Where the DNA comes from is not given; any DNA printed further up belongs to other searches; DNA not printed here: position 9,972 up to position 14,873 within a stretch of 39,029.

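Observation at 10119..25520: Orphan 5,133-aa giant ORF with no recognisable export signal or partner genes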

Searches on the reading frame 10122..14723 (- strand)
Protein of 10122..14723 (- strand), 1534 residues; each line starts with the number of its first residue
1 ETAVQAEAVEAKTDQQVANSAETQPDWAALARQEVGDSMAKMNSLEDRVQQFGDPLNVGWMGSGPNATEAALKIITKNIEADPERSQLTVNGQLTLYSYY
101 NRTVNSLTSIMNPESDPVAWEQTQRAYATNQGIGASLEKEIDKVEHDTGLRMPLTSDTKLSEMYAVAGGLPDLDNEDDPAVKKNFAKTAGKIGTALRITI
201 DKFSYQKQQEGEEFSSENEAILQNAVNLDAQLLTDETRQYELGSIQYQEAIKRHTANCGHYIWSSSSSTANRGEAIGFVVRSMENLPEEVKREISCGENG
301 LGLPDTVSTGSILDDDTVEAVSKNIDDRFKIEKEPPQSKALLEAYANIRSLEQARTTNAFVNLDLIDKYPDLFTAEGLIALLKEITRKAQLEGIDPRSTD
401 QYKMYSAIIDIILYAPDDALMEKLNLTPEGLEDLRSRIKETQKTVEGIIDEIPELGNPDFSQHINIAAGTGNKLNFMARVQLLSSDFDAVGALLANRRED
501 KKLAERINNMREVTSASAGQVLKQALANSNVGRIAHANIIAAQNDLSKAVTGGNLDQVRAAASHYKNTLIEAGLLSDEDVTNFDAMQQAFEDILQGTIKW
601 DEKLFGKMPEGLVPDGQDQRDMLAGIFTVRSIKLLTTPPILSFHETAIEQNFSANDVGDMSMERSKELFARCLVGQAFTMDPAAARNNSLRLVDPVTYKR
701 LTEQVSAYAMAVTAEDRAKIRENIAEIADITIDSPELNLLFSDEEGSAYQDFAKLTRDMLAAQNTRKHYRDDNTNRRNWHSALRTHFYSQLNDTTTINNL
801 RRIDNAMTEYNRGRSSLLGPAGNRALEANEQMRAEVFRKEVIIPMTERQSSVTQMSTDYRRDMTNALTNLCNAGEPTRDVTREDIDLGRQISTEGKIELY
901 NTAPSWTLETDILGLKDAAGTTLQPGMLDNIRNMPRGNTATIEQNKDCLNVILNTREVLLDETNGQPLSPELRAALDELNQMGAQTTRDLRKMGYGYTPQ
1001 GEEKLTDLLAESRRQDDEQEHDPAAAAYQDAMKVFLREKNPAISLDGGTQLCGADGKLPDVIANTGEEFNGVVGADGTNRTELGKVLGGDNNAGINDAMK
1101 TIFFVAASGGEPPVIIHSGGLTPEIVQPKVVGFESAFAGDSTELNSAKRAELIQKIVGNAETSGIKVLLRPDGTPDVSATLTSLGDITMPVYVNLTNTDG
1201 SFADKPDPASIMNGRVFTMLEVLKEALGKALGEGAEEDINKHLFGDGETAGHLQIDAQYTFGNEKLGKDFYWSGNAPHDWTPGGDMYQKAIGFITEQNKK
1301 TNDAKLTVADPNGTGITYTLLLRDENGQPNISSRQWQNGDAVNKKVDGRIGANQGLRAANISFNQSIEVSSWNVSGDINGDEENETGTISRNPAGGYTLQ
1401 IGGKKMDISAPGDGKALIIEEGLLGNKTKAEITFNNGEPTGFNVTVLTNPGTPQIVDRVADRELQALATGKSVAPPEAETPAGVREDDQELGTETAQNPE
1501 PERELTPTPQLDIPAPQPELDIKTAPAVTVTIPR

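Call 6: search_protein_families(library=pfam, proteins=[window:10122-13823:-], max_evalue=1)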
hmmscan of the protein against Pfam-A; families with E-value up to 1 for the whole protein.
window:10122-13823:- (1234 aa): 0 families

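Call 15: find_homologous_proteins(query=window:10122-14723:-, max_evalue=0.001)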
Query window:10122-14723:-: 8000 candidates shared short words with the query, none scored E <= 0.001.

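Call 24: search_protein_families(library=ncbifam, proteins=[window:10122-13823:-], max_evalue=1)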
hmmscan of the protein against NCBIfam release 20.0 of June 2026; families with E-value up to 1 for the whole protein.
window:10122-13823:- (1234 aa): 0 families

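Call 25: search_protein_families(library=phrogs, proteins=[window:10122-13823:-], max_evalue=0.1)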
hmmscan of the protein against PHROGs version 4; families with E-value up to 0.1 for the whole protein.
window:10122-13823:- (1234 aa): 0 families

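Call 42: search_solved_structures(query=window:10122-14723:-, max_evalue=1)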
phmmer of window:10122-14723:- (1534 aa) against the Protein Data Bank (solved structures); distinct sequences matched with E-value up to 1: 0.
